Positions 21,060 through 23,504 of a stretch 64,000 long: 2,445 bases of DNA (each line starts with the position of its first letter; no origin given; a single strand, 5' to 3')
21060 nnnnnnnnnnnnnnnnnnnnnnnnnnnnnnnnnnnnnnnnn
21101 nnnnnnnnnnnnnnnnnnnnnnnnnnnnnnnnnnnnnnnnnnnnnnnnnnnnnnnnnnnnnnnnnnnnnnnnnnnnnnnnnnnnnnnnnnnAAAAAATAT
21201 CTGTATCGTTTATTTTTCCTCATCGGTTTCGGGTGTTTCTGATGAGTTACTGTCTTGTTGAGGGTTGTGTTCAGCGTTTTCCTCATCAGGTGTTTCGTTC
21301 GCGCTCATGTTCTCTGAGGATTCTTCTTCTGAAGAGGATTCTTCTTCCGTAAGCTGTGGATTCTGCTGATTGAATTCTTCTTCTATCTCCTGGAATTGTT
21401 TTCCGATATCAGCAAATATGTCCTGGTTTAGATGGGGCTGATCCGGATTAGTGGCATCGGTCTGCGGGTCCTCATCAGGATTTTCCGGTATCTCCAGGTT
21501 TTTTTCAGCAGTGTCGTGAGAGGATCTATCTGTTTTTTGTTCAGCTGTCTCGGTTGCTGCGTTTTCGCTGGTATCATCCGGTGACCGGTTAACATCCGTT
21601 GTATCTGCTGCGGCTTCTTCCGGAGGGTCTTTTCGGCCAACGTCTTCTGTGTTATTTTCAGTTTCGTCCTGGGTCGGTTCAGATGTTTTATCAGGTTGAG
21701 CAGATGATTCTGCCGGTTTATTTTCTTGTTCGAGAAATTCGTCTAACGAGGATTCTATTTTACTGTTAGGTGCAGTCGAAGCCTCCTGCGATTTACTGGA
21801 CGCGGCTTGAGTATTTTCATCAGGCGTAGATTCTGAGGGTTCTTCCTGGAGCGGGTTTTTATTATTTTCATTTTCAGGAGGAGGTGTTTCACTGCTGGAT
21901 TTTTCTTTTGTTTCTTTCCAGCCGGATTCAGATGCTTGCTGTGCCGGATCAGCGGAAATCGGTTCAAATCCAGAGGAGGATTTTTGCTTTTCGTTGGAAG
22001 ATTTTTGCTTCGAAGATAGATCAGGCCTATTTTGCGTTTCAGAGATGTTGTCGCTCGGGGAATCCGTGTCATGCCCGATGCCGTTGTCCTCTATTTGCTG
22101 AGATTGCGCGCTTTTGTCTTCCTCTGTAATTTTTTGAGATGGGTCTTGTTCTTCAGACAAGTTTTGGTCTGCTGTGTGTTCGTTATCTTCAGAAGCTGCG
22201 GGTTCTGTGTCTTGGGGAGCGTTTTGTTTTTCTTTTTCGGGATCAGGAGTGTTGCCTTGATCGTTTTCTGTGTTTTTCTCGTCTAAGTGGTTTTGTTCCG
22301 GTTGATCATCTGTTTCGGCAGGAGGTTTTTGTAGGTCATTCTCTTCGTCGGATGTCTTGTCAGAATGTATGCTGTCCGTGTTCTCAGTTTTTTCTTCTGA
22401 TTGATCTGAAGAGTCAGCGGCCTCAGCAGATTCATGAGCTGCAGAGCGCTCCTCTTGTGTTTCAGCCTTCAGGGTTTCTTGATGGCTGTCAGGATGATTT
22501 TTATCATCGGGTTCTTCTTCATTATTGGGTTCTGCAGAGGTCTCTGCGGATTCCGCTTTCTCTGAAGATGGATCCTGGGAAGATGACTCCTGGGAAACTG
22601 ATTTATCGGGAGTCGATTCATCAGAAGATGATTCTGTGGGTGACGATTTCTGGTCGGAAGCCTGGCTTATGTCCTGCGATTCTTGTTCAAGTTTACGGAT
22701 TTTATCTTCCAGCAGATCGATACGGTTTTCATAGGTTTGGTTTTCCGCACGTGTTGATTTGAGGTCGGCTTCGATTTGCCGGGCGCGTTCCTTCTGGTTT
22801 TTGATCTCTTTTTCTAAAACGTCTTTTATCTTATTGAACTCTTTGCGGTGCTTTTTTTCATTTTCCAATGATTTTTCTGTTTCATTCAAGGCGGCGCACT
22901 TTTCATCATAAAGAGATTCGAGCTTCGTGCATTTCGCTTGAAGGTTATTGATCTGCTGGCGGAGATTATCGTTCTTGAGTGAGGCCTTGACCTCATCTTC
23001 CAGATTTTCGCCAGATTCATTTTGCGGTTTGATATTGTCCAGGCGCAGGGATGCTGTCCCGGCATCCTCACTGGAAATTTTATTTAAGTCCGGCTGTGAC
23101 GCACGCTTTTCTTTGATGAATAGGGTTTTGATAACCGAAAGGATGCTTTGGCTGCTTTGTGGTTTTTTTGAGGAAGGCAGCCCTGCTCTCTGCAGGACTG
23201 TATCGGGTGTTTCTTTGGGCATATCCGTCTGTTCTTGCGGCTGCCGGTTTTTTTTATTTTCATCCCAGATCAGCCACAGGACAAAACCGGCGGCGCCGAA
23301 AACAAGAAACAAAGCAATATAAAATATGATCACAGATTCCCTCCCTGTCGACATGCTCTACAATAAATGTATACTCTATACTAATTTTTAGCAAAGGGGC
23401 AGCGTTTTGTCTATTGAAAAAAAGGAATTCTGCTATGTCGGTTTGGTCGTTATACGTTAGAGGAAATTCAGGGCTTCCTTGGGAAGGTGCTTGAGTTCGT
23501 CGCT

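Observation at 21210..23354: Membrane-anchored coiled-coil protein with an approximately 450-residue acidic intrinsically disordered tail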

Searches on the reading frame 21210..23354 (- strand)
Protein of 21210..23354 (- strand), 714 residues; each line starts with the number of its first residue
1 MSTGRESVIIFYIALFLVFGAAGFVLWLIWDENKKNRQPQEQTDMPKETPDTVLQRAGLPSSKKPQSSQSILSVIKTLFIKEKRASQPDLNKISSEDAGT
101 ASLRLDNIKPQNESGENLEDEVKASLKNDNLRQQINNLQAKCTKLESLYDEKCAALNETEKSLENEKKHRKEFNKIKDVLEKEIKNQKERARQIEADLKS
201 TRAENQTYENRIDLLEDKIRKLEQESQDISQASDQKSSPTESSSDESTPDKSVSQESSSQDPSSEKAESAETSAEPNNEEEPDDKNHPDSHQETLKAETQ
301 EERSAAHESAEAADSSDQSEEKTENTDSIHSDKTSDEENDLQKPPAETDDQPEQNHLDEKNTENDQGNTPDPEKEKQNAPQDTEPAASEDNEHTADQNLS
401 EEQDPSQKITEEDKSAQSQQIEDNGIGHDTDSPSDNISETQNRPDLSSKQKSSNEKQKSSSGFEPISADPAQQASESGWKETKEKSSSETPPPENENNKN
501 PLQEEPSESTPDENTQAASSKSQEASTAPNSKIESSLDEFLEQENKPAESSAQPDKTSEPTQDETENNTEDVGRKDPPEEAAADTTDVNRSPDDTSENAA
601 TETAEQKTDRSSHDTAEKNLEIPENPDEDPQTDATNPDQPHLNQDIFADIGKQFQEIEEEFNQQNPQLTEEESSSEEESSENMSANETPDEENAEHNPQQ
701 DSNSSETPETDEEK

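Call 4: search_protein_families(library=pfam, proteins=[window:21210-23354:-], max_evalue=0.1)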
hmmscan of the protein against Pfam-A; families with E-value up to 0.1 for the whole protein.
window:21210-23354:- (714 aa): 0 families

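Call 9: find_homologous_proteins(query=window:21210-23354:-, max_evalue=0.001)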
Query window:21210-23354:- (714 aa): 3 proteins with E <= 0.001 among 8000 candidates.
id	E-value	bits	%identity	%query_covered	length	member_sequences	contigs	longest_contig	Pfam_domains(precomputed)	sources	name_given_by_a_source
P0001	1.2e-28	119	32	54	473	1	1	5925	-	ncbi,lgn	-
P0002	3.8e-17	81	32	29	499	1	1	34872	-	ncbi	-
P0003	5.3e-8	50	45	18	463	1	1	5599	-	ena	-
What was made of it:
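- On Unnamed Omnitrophota TM-coiled-coil-acidic-tail family (defined here): Three homologues were retrieved with the window protein as query (best E = 1.2e-28, call 9).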

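Call 14: find_encoding_contigs(protein=P0002, flank=10000, max_places=3)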
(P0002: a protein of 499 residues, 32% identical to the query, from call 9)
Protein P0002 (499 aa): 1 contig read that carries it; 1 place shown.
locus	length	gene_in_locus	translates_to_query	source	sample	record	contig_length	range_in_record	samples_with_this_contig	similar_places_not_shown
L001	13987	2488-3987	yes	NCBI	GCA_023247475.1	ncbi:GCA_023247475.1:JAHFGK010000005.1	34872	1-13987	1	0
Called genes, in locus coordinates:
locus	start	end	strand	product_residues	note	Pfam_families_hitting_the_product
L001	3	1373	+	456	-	?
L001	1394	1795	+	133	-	-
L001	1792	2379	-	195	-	PF01128:IspD (weak), PF12804:NTP_transf_3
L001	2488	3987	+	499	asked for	-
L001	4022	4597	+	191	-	PF00160:Pro_isomerase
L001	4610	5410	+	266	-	PF02625:XdhC_CoxI, PF13478:XdhC_C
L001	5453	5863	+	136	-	PF01243:PNPOx_N, PF16242:Pyrid_ox_like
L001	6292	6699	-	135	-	PF02001:DUF134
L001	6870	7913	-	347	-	PF10114:PocR, PF01590:GAF, PF13185:GAF_2, PF13492:GAF_3 (weak)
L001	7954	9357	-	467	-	PF00072:Response_reg, PF00158:Sigma54_activat, PF14532:Sigma54_activ_2, PF00004:AAA, PF07724:AAA_2 (weak), PF07728:AAA_5 (weak), PF25601:AAA_lid_14, PF02954:HTH_8, +1 more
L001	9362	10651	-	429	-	PF01590:GAF, PF13185:GAF_2, PF13492:GAF_3, PF00512:HisKA, PF14501:HATPase_c_5 (faint), PF02518:HATPase_c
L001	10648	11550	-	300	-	PF07719:TPR_2 (faint), PF12921:ATP13 (faint), PF13174:TPR_6 (faint), PF13525:YfiO (faint), PF13428:TPR_14 (faint), PF13432:TPR_16 (faint), PF12895:ANAPC3 (faint), PF13424:TPR_12 (weak), +3 more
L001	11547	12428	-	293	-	-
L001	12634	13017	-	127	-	-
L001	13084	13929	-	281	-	PF07589:PEP_exosort_dom (weak), PF02397:Bac_transf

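Call 15: find_encoding_contigs(protein=P0001, flank=10000, max_places=3)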
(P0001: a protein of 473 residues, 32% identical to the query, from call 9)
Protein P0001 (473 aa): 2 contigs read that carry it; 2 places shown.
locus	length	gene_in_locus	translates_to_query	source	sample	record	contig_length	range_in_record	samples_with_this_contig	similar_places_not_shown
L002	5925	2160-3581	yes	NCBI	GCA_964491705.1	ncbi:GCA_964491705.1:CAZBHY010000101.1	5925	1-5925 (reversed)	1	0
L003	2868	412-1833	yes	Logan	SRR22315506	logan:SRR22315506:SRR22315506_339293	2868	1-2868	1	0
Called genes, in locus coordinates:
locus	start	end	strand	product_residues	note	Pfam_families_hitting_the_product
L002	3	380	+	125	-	?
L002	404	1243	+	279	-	PF02749:QRPTase_N, PF01729:QRPTase_C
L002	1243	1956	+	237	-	-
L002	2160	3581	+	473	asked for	-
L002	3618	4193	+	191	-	PF00160:Pro_isomerase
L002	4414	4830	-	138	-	PF02001:DUF134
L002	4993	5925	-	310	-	?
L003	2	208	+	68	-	?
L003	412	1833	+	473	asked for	-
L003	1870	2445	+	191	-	PF00160:Pro_isomerase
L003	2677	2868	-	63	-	?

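Call 16: find_encoding_contigs(protein=P0003, flank=10000, max_places=3)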
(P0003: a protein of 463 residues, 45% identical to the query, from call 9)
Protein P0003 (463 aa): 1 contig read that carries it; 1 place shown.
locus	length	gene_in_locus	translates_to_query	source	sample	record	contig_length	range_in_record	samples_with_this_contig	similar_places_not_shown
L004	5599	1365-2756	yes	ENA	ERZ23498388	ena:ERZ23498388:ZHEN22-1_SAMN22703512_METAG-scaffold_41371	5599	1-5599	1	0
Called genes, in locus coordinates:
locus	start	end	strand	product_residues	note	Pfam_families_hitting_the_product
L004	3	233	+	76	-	?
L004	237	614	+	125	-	-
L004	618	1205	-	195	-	PF01128:IspD (weak), PF12804:NTP_transf_3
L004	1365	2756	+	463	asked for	-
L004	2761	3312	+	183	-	PF00160:Pro_isomerase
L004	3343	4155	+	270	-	PF02625:XdhC_CoxI, PF13478:XdhC_C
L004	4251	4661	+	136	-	PF01243:PNPOx_N, PF12900:Pyridox_ox_2 (weak), PF16242:Pyrid_ox_like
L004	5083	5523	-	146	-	PF02001:DUF134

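Call 19: find_related_loci(query=A1, collection=genome_contigs, flank=6000)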
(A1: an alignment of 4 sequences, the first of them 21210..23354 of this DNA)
Query A1 (714 aa) in genome_contigs; peptide patterns used: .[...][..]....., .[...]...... (x = any residue, [..] = any of these).
599 stretches matched a pattern (row limit reached: there are more); 12 encode a relative of the query (tblastn E <= 1e-3); 12 distinct loci.
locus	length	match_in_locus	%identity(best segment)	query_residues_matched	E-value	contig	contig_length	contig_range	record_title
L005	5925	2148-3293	32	4-392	6e-37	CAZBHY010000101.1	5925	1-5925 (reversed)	MAG TPA_asm: uncultured Planctomycetales bacterium isolate binchicken_co117_143 genome assembly, contig: NODE_22794_leng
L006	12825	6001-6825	34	7-225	6e-34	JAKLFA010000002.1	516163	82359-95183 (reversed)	MAG: Candidatus Omnitrophota bacterium isolate RA.bin146 RA.bin146_2, whole genome shotgun sequence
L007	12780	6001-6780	35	7-225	6e-29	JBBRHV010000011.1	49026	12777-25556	MAG: Candidatus Omnitrophota bacterium isolate Co_metawrap_2736 Cmw_2736_k141_7871772_length_49026_cov_10.9992, whole ge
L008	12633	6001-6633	36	11-220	7e-28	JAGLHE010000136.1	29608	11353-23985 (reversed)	MAG: Candidatus Omnitrophota bacterium isolate RS_10_7 ROV157_10.bin.7.fa_136, whole genome shotgun sequence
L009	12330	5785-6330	34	7-225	2e-26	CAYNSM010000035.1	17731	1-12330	MAG TPA_asm: uncultured Planctomycetales bacterium isolate SRP278252_co1_54 genome assembly, contig: NODE_5422_length_17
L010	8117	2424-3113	31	4-224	7e-26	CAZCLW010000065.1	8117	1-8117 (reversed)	MAG TPA_asm: uncultured Planctomycetales bacterium isolate SRP239054_co1_195 genome assembly, contig: NODE_7374_length_8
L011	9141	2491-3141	32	7-213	2e-22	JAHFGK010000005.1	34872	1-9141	MAG: Candidatus Omnitrophota bacterium isolate nzgw313 NODE_1405_length_34873_cov_3.345908, whole genome shotgun sequenc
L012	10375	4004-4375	41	99-225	8e-20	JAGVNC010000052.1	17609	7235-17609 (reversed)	MAG: Candidatus Omnitrophota bacterium isolate DeMMO3_17 c_000000045811, whole genome shotgun sequence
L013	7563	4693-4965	47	138-228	2e-18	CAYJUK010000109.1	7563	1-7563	MAG TPA_asm: uncultured Planctomycetales bacterium isolate ERP125453_co1_189 genome assembly, contig: NODE_12193_length_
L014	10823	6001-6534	33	4-220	5e-18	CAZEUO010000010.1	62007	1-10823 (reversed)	MAG TPA_asm: uncultured Planctomycetales bacterium isolate SRP178908_co1_326 genome assembly, contig: NODE_230_length_62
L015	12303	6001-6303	41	124-224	4e-17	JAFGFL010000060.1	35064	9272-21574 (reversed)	MAG: Candidatus Omnitrophota bacterium isolate Zod_Metabat.1316 k87_10165051, whole genome shotgun sequence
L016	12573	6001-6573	26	10-195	7e-9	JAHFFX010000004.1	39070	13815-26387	MAG: Candidatus Omnitrophota bacterium isolate nzgw301 NODE_678_length_39071_cov_3.135969, whole genome shotgun sequence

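Call 28: search_protein_families(library=ncbifam, proteins=[window:21210-23354:-], max_evalue=1)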
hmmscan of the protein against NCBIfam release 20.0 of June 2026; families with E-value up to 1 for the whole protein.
window:21210-23354:- (714 aa): 3 families
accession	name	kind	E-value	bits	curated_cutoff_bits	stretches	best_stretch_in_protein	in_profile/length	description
TIGR04361.1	TrbK_Ti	equivalog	0.0095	16.3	50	1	6-44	2-40/64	entry exclusion protein TrbK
TIGR03007.1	pepcterm_ChnLen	equivalog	0.044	12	278.85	1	85-231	208-352/498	XrtA system polysaccharide chain length determinant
TIGR04116.1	CXXX_rpt_assoc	equivalog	0.1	12.8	50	1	142-192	10-59/90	CXXX repeat peptide modification system protein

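Call 46: predict_structure(alignment_id=A3)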
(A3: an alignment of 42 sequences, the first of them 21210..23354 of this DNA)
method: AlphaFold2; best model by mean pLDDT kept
length: 714 residues; sequences in the alignment: 42
mean_pLDDT: 55.8   pTM: 0.36
mean pLDDT of the five models: 55.8, 55.1, 54.0, 51.2, 50.6
residues with pLDDT >= 90: 133; 70-90: 42; 50-70: 77; < 50: 462
segments of 3 or more residues with pLDDT < 50: 39-46, 65-69, 81-99, 110-112, 243-248, 250-287, 289-344, 346-422, 424-464, 466-469, 472-491, 494-571, 579-624, 631-644, 669-688, 690-707
pLDDT, mean of each block of 10 residues (from residue 1): 80 95 93 70 51 71 47 61 43 46 51 62 92 96 97 97 95 95 97 97 97 97 97 80 50 47 48 39 43 40 42 41 40 41 42 40 41 41 43 45 40 40 46 41 39 39 45 42 38 45 41 39 37 40 39 42 39 48 41 43 41 39 47 46 57 81 62 43 43 44 44 56
secondary structure, 60 per line:
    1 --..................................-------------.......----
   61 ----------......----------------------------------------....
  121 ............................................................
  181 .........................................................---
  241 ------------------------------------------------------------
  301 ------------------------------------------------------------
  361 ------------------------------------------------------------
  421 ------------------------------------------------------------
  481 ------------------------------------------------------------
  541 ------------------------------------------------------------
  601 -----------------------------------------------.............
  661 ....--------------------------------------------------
elements in order (helices of 4 or more, strands of 3 or more residues): H3-36 H50-56 H71-76 H117-237 H648-664
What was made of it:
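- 23265..23333 (-): N-terminal transmembrane helix (residues 8-30 of the 714-aa ORF). Predicted topology is N-out/C-in. AF2 helix 3-36 in call 46.
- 23178..23198 (-): Juxtamembrane conserved motif VLQRAGL (family consensus LLxRLGL). Short AF2 helix at 50-56 (call 46).
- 22644..23006 (-): Continuous heptad coiled-coil helix, residues 117-237 (about 18 nm if fully helical). AF2 helix 117-237 with pLDDT 92-97 (call 46).
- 21213..22643 (-): Polyanionic, non-repetitive, intrinsically disordered tail (residues 238-714). AF2 pLDDT about 40 in call 46.
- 21363..21434 (-): Conserved tail motif HLNQDIF (residues 641-647; family consensus F-L-[KH]-L-x-P-D-[IV]-[LF], here with Q in place of P), followed by an amphipathic helix at residues 648-664. 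AF2 helix 648-664 with block-mean pLDDT about 81 (call 46).
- On ZipA: AF2 shows no folded C-terminal domain (call 46).
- On EzrA: AF2 shows a single unbroken helix rather than repeated helical bundles (call 46).
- Checked: AF2 gives a helix at 3-36 with pLDDT 80-95 (call 46). AF2 gives one helix at 117-237 with pLDDT 92-97 (call 46). AF2 pLDDT is about 40 across 243-644 and 669-707, with 462 residues below 50 (call 46).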

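Call 59: search_protein_families(library=pfam, alignment_id=A3, max_evalue=0.01)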
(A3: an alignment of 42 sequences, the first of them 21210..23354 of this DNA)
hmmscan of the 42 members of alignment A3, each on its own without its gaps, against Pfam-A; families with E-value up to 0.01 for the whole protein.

A. member 1, window:21210-23354:- (714 aa): 0 families

B. families by the number of members that match (of 42 scanned): 21 families
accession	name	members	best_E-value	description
PF08614.16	ATG16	12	3.7e-07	Autophagy protein 16 (ATG16)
PF13166.12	AAA_13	3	7.1e-05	AAA domain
PF05557.18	MAD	3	8.8e-05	Mitotic checkpoint protein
PF04102.17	SlyX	2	6.4e-05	SlyX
PF20492.3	ERM_helical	2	0.0005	Ezrin/radixin/moesin, alpha-helical domain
PF09824.15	ArsR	2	0.00062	ArsR transcriptional regulator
PF06785.16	UPF0242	1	8.1e-05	Uncharacterised protein family (UPF0242) N-terminus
PF13851.11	GAS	1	0.00011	Growth-arrest specific micro-tubule binding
PF00038.26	Filament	1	0.00029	Intermediate filament protein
PF10046.14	BLOC1_2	1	0.00032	Biogenesis of lysosome-related organelles complex-1 subunit 2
PF14988.11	DUF4515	1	0.00032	Domain of unknown function (DUF4515)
PF21825.2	crAss001_48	1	0.00091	crAss001_48 related protein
PF05622.17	HOOK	1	0.0018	HOOK protein coiled-coil region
PF16888.10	YwqH-like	1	0.0019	YwqH-like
PF11594.13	Med28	1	0.0032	Mediator complex subunit 28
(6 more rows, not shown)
